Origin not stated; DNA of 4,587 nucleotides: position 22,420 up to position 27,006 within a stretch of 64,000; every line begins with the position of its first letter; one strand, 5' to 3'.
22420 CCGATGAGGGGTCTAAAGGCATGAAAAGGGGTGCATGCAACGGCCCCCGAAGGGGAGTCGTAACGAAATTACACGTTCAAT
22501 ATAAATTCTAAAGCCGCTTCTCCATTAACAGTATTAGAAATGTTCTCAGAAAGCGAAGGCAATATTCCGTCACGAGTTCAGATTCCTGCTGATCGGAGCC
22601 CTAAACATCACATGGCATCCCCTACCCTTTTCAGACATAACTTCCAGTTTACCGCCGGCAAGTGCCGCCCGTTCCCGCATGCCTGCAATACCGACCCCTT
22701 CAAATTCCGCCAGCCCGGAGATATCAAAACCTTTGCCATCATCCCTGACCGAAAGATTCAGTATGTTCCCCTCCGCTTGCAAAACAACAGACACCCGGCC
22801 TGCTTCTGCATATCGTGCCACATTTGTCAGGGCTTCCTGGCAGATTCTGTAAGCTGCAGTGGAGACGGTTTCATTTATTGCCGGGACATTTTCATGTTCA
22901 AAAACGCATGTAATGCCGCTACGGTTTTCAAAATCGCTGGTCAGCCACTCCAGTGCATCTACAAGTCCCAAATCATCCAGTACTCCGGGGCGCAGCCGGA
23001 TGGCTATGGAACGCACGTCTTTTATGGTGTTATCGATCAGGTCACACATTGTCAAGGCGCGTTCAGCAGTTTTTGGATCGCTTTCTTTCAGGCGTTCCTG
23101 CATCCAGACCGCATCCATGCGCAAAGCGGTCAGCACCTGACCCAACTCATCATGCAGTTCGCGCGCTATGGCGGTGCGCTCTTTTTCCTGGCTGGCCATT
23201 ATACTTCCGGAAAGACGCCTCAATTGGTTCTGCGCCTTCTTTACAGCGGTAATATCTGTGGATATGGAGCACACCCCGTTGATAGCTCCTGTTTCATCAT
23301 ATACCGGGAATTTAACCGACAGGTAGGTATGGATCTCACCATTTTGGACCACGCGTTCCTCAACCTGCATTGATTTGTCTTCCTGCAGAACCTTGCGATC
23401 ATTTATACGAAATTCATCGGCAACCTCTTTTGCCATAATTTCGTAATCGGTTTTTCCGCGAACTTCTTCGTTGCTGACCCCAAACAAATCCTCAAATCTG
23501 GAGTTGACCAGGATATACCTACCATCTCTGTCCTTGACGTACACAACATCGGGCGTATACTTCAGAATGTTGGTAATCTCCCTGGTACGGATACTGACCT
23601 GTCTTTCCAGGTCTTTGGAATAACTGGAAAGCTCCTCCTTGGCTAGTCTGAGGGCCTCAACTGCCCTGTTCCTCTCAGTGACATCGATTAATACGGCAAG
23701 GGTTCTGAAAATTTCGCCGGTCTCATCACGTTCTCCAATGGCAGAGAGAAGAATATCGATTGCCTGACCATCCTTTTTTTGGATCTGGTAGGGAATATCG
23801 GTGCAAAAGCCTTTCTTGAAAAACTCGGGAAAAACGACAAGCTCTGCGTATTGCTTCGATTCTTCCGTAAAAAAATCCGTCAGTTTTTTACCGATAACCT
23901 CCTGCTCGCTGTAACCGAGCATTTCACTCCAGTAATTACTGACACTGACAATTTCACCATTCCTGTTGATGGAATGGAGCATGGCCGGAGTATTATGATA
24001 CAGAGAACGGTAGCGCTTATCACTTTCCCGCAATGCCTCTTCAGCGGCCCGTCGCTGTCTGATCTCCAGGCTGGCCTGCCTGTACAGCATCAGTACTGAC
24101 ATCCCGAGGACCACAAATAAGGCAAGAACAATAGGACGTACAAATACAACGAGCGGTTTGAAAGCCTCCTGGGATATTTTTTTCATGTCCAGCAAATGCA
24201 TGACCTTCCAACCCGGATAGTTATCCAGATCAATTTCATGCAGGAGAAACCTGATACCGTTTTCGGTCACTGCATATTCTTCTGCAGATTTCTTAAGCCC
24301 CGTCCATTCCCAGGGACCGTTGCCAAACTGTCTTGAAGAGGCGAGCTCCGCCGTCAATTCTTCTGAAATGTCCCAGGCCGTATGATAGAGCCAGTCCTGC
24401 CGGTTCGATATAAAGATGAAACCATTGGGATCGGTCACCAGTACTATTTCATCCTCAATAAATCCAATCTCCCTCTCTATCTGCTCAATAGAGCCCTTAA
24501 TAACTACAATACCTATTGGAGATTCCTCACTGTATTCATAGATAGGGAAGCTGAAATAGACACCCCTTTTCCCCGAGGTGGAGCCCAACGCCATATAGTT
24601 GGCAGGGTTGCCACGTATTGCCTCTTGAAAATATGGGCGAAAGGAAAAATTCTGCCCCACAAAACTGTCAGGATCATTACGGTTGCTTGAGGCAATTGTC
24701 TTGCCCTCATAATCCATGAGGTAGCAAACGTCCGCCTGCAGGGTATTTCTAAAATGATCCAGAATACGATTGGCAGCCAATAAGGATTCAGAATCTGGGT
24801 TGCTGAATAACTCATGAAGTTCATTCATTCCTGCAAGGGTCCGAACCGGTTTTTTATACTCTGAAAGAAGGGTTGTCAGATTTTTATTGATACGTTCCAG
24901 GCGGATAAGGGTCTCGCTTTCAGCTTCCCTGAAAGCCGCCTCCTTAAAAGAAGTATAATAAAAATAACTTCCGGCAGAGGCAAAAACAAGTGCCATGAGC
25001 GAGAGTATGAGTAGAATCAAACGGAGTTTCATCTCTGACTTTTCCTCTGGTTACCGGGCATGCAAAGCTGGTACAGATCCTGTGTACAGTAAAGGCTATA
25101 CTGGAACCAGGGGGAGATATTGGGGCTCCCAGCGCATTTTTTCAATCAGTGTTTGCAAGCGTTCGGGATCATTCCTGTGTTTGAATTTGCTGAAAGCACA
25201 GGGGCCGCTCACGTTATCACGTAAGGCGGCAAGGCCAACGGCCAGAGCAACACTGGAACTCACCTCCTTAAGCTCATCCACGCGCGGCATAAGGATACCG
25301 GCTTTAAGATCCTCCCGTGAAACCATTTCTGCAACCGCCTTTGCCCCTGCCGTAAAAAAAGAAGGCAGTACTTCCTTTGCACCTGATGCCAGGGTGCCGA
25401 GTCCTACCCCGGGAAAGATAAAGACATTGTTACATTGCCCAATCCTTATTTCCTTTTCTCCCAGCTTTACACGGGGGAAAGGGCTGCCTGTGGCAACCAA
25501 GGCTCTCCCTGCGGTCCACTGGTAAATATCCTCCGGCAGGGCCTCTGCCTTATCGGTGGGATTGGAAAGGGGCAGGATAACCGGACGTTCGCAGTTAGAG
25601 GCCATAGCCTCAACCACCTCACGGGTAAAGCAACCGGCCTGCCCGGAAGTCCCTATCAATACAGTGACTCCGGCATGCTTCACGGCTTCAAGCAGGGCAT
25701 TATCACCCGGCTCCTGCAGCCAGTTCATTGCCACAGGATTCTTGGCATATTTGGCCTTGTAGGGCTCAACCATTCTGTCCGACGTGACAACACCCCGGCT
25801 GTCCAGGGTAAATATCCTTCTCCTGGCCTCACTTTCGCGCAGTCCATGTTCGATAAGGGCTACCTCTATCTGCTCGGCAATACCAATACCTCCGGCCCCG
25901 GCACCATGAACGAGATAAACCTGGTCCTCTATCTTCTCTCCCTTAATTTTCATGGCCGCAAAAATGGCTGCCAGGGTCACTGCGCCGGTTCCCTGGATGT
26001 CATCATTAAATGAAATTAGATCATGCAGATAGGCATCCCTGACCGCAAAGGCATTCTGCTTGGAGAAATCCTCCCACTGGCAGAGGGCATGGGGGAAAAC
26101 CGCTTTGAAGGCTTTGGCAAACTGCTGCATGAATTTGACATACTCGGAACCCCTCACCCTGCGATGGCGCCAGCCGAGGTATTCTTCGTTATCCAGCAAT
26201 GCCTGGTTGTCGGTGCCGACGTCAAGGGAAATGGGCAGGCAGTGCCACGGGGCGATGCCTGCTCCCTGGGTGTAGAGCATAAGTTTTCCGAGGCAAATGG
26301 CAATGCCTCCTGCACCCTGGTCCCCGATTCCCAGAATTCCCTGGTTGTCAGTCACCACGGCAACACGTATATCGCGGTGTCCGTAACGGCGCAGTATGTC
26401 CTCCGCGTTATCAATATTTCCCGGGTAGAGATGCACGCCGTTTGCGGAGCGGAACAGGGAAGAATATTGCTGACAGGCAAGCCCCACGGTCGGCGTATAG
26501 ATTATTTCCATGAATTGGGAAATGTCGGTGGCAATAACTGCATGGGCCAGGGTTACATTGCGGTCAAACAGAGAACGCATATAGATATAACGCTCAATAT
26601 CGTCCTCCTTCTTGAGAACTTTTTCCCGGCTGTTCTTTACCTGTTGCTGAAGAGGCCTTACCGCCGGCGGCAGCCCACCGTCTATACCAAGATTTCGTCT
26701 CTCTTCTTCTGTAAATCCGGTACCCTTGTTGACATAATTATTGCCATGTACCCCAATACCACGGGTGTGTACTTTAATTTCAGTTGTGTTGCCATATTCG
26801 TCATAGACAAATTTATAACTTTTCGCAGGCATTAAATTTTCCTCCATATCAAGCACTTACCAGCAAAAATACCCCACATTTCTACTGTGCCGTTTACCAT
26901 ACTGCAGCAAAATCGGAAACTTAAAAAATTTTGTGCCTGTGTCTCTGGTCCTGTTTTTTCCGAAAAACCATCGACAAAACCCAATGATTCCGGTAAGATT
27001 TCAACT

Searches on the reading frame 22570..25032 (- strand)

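Call 18: search_protein_families(library=pfam, proteins=[window:22570-25032:-], max_evalue=0.00001)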
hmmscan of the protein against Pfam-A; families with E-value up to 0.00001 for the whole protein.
window:22570-25032:- (820 aa): 8 families
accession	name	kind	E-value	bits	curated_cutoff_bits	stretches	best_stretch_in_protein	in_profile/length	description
PF08448.16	PAS_4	-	3.7e-32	111.3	23.1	1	493-598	4-109/110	PAS fold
PF13426.13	PAS_9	-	1.4e-22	80.3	27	2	355-453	7-103/103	PAS domain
PF00989.32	PAS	-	2.8e-20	72.9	22.6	2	340-451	2-113/113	PAS fold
PF02743.24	dCache_1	-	9.9e-16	58.4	45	1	41-214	11-195/240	Cache domain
PF07730.19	HisKA_3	-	3.4e-14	53.6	24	1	618-685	1-68/68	Histidine kinase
PF08447.18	PAS_3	-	1.4e-12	48.1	25.6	1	362-447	2-88/89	PAS fold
PF02518.31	HATPase_c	-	1.6e-12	48.3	26.4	1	724-814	3-109/111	Histidine kinase-, DNA gyrase B-, and HSP90-like ATPase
PF13188.13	PAS_8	-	3.5e-11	43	21.8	0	340-387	2-46/65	PAS domain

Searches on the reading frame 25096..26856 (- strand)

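Call 18: search_protein_families(library=pfam, proteins=[window:25096-26856:-], max_evalue=0.00001)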
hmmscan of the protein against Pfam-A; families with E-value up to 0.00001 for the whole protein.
window:25096-26856:- (586 aa): 2 families
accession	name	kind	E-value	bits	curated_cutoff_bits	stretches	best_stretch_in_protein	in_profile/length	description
PF03949.21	Malic_M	-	1.8e-90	303.2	23.5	1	287-542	1-255/258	Malic enzyme, NAD binding domain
PF00390.24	malic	-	5.1e-59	199.6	23.1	1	98-276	2-181/182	Malic enzyme, N-terminal domain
